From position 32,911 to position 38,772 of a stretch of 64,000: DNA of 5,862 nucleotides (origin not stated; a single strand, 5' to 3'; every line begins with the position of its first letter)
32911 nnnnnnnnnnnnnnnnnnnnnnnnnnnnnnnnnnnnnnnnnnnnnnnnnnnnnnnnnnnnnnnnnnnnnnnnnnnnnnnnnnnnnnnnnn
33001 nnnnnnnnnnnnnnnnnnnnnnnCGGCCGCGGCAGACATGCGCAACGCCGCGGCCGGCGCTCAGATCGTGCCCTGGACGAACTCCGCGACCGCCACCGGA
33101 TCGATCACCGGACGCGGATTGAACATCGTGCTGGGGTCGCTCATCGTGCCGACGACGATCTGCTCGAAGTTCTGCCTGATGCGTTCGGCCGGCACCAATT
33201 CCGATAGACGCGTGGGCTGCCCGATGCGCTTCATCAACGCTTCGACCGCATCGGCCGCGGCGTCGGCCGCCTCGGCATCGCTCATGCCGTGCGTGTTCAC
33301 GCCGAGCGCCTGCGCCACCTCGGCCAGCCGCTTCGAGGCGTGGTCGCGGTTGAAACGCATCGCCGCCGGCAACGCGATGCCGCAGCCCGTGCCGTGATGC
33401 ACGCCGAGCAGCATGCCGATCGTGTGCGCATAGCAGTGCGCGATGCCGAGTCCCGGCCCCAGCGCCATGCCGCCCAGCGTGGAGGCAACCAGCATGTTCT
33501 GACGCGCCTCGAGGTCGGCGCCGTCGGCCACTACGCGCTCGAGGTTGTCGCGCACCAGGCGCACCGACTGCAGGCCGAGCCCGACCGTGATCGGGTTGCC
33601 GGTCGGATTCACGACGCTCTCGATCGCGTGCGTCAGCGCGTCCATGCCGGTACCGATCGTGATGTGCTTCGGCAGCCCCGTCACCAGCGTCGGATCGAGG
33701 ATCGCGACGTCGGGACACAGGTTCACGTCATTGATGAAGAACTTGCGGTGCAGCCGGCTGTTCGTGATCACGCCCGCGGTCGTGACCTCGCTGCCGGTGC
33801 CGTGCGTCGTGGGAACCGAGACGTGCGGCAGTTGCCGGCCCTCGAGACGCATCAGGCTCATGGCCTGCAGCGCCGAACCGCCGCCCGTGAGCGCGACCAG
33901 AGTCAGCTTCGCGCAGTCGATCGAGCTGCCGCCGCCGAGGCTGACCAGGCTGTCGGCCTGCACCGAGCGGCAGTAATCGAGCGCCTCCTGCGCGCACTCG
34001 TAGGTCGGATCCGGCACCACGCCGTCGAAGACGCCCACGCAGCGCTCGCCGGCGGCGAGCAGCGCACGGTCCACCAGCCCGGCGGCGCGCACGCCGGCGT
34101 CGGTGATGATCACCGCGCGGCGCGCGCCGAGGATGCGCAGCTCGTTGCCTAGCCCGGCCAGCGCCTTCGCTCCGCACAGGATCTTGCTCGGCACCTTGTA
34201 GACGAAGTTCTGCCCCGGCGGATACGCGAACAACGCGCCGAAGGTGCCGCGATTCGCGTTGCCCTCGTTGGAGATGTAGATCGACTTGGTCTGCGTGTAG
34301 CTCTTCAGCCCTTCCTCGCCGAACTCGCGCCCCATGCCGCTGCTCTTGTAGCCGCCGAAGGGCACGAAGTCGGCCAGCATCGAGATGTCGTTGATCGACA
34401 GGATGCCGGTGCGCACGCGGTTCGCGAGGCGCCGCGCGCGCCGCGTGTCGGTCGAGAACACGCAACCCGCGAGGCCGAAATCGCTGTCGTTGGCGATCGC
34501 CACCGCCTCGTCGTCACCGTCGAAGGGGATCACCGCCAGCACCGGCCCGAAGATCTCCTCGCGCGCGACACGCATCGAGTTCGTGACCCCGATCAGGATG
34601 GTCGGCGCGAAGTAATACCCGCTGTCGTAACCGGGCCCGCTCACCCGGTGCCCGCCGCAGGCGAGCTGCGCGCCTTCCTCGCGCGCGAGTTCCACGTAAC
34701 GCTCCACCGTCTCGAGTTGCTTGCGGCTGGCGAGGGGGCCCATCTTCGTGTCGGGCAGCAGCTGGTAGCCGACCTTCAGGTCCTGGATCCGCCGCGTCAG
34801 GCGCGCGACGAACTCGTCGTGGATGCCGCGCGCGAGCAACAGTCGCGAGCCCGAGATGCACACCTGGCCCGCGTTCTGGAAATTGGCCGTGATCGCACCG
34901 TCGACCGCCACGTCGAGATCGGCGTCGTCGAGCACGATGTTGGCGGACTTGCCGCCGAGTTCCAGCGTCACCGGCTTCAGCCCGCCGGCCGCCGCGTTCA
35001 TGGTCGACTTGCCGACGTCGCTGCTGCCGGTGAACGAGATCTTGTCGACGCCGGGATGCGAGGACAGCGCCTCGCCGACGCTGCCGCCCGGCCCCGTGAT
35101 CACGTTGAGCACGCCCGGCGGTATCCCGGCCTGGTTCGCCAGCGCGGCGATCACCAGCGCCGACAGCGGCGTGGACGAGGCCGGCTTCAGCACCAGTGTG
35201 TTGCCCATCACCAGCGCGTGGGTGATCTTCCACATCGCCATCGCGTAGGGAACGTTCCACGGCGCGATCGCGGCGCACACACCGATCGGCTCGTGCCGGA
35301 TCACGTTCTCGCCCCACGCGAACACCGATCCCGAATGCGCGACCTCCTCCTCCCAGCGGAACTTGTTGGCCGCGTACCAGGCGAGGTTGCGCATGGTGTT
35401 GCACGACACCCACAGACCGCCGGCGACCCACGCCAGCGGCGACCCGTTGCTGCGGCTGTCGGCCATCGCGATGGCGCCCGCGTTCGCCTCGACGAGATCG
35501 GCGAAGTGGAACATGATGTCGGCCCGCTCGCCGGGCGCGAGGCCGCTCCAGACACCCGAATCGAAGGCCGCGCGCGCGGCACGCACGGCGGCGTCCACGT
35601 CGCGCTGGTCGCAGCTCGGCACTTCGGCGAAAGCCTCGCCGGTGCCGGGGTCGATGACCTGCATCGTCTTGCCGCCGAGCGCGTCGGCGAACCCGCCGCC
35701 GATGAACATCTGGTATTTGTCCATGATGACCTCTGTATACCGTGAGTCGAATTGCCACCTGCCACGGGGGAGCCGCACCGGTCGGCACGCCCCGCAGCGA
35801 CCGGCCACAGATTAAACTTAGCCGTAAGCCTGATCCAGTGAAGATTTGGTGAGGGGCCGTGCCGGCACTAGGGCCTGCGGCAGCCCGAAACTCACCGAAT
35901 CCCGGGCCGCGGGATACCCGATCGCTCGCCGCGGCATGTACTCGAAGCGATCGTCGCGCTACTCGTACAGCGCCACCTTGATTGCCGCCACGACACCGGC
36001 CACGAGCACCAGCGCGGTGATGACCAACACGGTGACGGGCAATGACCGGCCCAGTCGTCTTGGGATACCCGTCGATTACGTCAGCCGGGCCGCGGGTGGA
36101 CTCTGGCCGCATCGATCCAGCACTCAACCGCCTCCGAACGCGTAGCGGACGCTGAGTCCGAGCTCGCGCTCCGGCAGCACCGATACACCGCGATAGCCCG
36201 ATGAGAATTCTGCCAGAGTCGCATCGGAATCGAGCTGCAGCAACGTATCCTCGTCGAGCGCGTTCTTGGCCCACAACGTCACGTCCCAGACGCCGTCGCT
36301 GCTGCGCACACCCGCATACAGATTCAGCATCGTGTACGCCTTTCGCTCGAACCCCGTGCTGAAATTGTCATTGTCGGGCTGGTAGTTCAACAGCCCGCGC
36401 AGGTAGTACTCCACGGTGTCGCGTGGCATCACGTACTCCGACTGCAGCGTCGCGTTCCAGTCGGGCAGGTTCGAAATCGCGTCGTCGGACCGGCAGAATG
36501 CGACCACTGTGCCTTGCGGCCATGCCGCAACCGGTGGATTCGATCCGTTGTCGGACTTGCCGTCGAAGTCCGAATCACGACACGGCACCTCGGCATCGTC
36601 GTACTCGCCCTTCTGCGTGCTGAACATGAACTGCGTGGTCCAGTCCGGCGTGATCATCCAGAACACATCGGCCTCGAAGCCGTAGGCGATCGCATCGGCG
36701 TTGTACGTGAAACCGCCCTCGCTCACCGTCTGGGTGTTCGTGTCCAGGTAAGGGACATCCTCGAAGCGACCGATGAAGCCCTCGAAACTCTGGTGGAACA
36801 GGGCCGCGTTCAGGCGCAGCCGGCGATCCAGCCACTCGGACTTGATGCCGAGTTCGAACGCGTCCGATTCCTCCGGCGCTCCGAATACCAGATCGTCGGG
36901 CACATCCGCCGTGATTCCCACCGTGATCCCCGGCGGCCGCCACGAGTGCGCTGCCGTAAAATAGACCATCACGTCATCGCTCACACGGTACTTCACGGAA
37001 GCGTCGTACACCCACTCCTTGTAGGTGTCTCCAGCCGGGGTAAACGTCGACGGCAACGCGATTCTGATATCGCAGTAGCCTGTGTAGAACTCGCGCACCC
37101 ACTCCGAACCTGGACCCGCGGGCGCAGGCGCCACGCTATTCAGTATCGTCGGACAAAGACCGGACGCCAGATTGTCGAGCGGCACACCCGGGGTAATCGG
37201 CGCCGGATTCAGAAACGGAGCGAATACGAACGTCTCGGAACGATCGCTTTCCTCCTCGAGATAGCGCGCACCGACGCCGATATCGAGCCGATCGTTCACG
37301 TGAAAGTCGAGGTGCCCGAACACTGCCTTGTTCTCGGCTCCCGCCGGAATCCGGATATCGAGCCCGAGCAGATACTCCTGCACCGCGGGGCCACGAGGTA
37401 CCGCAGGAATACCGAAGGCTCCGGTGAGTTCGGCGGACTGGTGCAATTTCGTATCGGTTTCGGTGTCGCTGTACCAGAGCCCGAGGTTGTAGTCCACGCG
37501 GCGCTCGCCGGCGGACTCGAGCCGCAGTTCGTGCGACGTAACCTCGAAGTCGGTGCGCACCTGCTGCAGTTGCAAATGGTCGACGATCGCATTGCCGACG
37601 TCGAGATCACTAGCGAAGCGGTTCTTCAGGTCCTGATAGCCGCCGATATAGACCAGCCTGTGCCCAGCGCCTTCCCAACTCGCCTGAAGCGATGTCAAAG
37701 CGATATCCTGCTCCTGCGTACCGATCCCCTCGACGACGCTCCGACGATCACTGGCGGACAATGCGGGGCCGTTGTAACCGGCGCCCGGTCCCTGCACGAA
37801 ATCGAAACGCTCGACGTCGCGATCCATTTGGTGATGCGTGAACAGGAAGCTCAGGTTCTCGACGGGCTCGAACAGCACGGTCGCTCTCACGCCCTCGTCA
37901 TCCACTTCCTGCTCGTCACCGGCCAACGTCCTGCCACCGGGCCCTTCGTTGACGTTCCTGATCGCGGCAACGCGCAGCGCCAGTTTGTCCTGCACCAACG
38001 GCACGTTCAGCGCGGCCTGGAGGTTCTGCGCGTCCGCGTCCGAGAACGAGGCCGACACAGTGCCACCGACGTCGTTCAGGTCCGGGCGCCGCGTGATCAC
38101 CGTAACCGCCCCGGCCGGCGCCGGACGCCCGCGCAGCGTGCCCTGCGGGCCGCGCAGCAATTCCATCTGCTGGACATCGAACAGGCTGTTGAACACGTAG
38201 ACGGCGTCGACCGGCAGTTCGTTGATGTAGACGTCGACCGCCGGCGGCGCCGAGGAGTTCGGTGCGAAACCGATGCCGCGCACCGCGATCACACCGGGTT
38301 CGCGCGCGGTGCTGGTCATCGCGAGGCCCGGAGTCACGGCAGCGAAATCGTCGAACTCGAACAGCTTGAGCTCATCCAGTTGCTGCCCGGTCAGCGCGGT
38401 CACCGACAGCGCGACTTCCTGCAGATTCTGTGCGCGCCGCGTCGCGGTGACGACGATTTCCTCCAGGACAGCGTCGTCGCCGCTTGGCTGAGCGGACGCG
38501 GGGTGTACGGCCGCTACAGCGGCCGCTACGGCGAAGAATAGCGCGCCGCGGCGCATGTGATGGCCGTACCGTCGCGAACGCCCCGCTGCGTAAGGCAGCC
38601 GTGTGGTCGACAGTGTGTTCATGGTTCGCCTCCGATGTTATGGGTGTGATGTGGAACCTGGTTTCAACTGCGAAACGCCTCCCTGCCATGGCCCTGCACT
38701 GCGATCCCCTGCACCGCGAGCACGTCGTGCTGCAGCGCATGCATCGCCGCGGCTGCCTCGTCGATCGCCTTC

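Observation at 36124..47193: TonB-receptor-linked six-gene 'oxidise, don't hydrolyse' sugar cluster: candidate 3-keto-glycoside (or cyclitol) catabolic system of unknown substrate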

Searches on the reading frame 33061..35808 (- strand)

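Call 16: search_protein_families(library=pfam, proteins=[window:33061-35808:-], max_evalue=0.01)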
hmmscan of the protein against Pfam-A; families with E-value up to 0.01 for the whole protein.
window:33061-35808:- (915 aa): 4 families
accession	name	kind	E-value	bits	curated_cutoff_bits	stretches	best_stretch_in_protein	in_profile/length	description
PF00171.27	Aldedh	-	2.6e-164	547.6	23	1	47-510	7-461/461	Aldehyde dehydrogenase family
PF25137.1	ADH_Fe_C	-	2.1e-43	148.7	27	1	717-901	1-181/194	Fe-containing alcohol dehydrogenase family, C-terminal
PF00465.25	Fe-ADH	-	1.4e-40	139.1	31.3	1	540-706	1-168/168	Iron-containing alcohol dehydrogenase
PF13685.12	Fe-ADH_2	-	2.6e-05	24.7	28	1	548-635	5-92/149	Iron-containing alcohol dehydrogenase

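Call 45: search_protein_families(library=ncbifam, proteins=[window:33061-35808:-], max_evalue=0.00001)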
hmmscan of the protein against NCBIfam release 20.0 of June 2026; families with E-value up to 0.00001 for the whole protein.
window:33061-35808:- (915 aa): 55 families (the best 25 are shown)
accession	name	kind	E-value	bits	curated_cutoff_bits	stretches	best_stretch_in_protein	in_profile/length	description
TIGR01804.1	BADH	equivalog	4.2e-142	473.9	668.6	1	35-508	1-467/467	betaine-aldehyde dehydrogenase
NF009725.0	PRK13252.1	equivalog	3e-135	451.4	593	1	29-513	4-480/488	betaine-aldehyde dehydrogenase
NF045735.1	PaDhStyDPseudo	equivalog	1.7e-133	445.8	850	1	33-512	4-481/483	phenylacetaldehyde dehydrogenase StyD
NF010000.0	PRK13473.1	subfamily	2.5e-132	441.9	615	1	32-513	3-473/475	aminobutyraldehyde dehydrogenase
TIGR02299.1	HpaE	equivalog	6.2e-130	434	638.35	1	34-515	3-479/488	5-carboxymethyl-2-hydroxymuconate semialdehyde dehydrogenase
NF045736.1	PaDhStyDRhodo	equivalog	1.1e-122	410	800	1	33-512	4-477/479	phenylacetaldehyde dehydrogenase StyD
TIGR01780.1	SSADH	subfamily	1.5e-120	403.1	646.35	1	51-508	1-448/448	succinate-semialdehyde dehydrogenase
TIGR04284.1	aldehy_Rv0768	hypoth_equivalog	4e-119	398.7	775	1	33-510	2-476/480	aldehyde dehydrogenase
TIGR03216.1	OH_muco_semi_DH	equivalog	3.6e-116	388.6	693.25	1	33-512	2-479/481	2-hydroxymuconic semialdehyde dehydrogenase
NF007352.0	PRK09847.1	equivalog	4.4e-116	388.3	850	1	32-515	20-494/495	aldehyde dehydrogenase PuuC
NF006916.0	PRK09407.1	equivalog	5.8e-115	384.9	521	1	45-511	32-491/526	succinic semialdehyde dehydrogenase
NF050026.1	AcaldDHExaC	equivalog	3e-114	382.4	900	1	30-517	14-498/503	acetaldehyde dehydrogenase ExaC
NF042993.1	AlphKGSA_gudD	equivalog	9.4e-111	370.9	770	1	31-512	3-480/481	alpha-ketoglutaric semialdehyde dehydrogenase GucD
NF052305.1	DioxValDhHalo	equivalog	6e-108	361.8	750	1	29-512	2-481/483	2,5-dioxovalerate dehydrogenase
NF008415.0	PRK11241.1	equivalog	2.6e-105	352.9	828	1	31-512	10-480/482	NADP-dependent succinate-semialdehyde dehydrogenase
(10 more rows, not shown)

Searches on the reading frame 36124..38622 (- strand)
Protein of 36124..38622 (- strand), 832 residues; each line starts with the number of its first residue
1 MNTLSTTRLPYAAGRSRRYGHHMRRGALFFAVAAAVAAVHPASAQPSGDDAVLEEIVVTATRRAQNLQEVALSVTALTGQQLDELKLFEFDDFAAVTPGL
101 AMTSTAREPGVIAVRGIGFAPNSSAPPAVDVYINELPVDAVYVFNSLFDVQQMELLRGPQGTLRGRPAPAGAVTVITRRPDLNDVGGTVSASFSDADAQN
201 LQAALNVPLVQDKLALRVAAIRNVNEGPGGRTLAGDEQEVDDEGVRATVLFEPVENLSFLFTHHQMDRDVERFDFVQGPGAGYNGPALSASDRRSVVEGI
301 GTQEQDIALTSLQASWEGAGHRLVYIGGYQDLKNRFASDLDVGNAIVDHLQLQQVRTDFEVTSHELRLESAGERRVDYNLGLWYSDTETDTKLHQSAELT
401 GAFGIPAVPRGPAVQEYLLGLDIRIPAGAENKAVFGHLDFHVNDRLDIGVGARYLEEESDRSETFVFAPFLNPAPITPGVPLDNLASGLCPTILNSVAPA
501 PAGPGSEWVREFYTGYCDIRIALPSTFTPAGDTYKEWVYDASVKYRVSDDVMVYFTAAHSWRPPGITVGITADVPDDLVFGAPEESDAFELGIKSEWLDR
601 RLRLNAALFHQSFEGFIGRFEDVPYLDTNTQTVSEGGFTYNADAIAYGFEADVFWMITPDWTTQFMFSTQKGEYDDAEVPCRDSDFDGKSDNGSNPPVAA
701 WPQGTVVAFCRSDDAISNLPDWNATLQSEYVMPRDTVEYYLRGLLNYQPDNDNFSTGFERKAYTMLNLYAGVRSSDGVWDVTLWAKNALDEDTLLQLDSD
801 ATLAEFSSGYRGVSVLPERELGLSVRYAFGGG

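Call 4: search_protein_families(library=pfam, proteins=[window:36124-38622:-], max_evalue=0.01)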
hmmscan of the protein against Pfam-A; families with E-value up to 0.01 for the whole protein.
window:36124-38622:- (832 aa): 2 families
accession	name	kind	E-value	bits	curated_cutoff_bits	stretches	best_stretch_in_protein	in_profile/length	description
PF00593.30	TonB_dep_Rec_b-barrel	-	5.4e-29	102.8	27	1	276-787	22-435/436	TonB dependent receptor-like, beta-barrel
PF07715.20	Plug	-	1.2e-08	35.8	23.9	1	67-172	2-107/107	TonB-dependent Receptor Plug Domain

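Call 5: search_protein_families(library=ncbifam, proteins=[window:36124-38622:-], max_evalue=0.01)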
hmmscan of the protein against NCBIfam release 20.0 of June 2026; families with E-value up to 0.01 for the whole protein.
window:36124-38622:- (832 aa): 17 families
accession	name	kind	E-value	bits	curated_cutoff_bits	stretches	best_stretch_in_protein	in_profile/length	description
TIGR01783.1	TonB-siderophor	subfamily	3.5e-22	78.8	223.5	2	70-225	2-155/649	TonB-dependent siderophore receptor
TIGR01785.1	TonB-hemin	subfamily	9e-21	74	316.85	2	417-829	357-677/677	TonB-dependent heme/hemoglobin receptor family protein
TIGR01786.1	TonB-hemlactrns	subfamily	6.5e-16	57.8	323.75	1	372-828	343-718/719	TonB-dependent hemoglobin/transferrin/lactoferrin family receptor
NF007349.0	PRK09840.1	equivalog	2.4e-14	52.3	686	2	145-230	142-225/760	catecholate siderophore receptor Fiu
TIGR01779.1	TonB-B12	equivalog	1.3e-09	37.2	599.7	1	23-248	1-222/614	TonB-dependent vitamin B12 receptor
NF010010.0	PRK13483.1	equivalog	1e-08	33.7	927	1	33-118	14-97/660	ligand-gated channel protein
NF010011.0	PRK13484.1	equivalog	1.9e-07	29.7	1197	1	150-264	131-248/682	IreA family TonB-dependent siderophore receptor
NF049960.1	siderphRecptFauA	equivalog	2.9e-07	29.3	900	1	51-213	58-216/727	TonB-dependent alcaligin siderophore receptor FauA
NF007447.0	PRK10003.1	equivalog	6.9e-07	27.9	666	1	60-212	69-218/727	ferric-rhodotorulic acid/ferric-coprogen receptor FhuE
NF010038.0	PRK13513.1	equivalog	1.1e-05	24.2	942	0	32-117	14-98/659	ligand-gated channel protein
NF053590.1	TonB_dep_TOL0244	equivalog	7.5e-05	21.5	645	0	146-199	108-160/604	TOL_0244 family TonB-dependent receptor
NF007478.2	PRK10064.1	equivalog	9.1e-05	20.9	745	1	33-191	14-170/663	catecholate siderophore receptor CirA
NF047944.1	FoxamRcptFoxA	equivalog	0.00022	19.7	1300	1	27-222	8-207/697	ferrioxamine B receptor FoxA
TIGR04056.1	OMP_RagA_SusC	subfamily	0.00031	19.2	368.25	0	49-199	74-225/981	SusC/RagA family TonB-linked outer membrane protein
NF007926.1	PRK10641.1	equivalog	0.00034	19.3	836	1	37-255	13-229/617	TonB-dependent vitamin B12 receptor BtuB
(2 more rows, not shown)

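Call 32: find_encoding_contigs(protein=window:36124-38622:-, flank=6000, max_places=6)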
Protein window:36124-38622:- (832 aa): 23 contigs read that carry it; 6 places shown.
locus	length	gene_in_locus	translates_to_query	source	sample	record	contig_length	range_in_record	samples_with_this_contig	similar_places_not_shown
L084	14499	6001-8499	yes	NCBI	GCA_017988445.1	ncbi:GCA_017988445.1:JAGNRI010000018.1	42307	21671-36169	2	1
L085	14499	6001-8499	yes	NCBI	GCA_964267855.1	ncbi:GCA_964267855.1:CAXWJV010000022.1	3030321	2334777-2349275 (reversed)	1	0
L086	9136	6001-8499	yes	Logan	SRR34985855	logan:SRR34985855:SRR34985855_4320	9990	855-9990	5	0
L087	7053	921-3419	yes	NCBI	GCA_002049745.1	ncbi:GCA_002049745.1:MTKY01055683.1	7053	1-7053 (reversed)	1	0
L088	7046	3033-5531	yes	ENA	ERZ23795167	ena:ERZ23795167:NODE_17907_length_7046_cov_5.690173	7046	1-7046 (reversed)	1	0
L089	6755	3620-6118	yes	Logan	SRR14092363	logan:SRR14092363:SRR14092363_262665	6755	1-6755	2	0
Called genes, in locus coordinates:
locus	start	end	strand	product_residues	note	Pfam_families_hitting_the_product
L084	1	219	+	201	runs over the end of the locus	PF13618:Gluconate_2-dh3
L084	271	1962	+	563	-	PF00732:GMC_oxred_N (weak), PF01266:DAO (faint), PF05199:GMC_oxred_C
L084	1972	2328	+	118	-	-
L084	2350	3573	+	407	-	PF01306:LacY_symp, PF03825:Nuc_H_symport, PF07690:MFS_1, PF12832:MFS_1_like, PF07690:MFS_1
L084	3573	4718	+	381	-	PF01408:GFO_IDH_MocA, PF02894:GFO_IDH_MocA_C (weak), PF22725:GFO_IDH_MocA_C3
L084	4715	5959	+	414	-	PF01261:AP_endonuc_2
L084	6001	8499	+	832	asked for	PF07715:Plug, PF00593:TonB_dep_Rec_b-barrel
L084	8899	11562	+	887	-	PF00171:Aldedh, PF00465:Fe-ADH, PF25137:ADH_Fe_C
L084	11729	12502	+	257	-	PF00106:adh_short, PF08659:KR, PF13561:adh_short_C2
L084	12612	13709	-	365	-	PF00724:Oxidored_FMN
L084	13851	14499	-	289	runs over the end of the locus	PF03446:NAD_binding_2, PF03807:F420_oxidored (weak), PF14833:NAD_binding_11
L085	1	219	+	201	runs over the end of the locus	PF13618:Gluconate_2-dh3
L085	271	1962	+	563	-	PF00732:GMC_oxred_N (weak), PF01266:DAO (faint), PF05199:GMC_oxred_C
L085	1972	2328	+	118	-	-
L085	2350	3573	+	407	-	PF01306:LacY_symp, PF03825:Nuc_H_symport, PF07690:MFS_1, PF12832:MFS_1_like, PF07690:MFS_1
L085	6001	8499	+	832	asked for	PF07715:Plug, PF00593:TonB_dep_Rec_b-barrel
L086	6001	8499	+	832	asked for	PF07715:Plug, PF00593:TonB_dep_Rec_b-barrel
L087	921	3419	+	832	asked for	PF07715:Plug, PF00593:TonB_dep_Rec_b-barrel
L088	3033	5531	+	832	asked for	PF07715:Plug, PF00593:TonB_dep_Rec_b-barrel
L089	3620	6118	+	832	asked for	PF07715:Plug, PF00593:TonB_dep_Rec_b-barrel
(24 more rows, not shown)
